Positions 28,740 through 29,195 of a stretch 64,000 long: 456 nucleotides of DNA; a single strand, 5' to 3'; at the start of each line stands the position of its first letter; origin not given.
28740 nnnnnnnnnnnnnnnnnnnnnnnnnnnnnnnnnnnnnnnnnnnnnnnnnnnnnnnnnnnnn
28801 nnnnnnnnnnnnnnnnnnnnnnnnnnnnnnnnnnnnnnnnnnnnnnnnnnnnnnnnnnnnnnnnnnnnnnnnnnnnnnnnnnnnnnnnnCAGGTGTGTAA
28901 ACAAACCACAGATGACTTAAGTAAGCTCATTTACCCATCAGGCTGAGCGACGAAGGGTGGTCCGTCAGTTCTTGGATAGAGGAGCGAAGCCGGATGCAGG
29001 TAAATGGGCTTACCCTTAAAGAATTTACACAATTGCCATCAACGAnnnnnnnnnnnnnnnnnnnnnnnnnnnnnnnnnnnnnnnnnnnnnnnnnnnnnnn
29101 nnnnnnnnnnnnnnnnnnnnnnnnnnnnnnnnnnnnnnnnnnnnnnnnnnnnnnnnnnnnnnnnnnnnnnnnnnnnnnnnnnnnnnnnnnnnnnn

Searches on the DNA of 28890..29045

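Call 76: search_rna_families(source=window, start=28890, end=29045, threshold=evalue, max_evalue=10, show_alignments=2)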
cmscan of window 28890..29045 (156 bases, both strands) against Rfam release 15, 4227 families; matches with E-value up to 10: 2.
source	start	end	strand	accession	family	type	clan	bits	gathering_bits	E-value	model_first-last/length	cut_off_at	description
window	28932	28948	+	RF01310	sR7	Gene; snRNA; snoRNA; CD-box;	-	14.6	37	0.22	41-57/57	no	Small nucleolar RNA sR7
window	28954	28970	+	RF01382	HIV-1_SL4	Cis-reg;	-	11.7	31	7.3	1-20/20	no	HIV-1 stem-loop 4 packaging signal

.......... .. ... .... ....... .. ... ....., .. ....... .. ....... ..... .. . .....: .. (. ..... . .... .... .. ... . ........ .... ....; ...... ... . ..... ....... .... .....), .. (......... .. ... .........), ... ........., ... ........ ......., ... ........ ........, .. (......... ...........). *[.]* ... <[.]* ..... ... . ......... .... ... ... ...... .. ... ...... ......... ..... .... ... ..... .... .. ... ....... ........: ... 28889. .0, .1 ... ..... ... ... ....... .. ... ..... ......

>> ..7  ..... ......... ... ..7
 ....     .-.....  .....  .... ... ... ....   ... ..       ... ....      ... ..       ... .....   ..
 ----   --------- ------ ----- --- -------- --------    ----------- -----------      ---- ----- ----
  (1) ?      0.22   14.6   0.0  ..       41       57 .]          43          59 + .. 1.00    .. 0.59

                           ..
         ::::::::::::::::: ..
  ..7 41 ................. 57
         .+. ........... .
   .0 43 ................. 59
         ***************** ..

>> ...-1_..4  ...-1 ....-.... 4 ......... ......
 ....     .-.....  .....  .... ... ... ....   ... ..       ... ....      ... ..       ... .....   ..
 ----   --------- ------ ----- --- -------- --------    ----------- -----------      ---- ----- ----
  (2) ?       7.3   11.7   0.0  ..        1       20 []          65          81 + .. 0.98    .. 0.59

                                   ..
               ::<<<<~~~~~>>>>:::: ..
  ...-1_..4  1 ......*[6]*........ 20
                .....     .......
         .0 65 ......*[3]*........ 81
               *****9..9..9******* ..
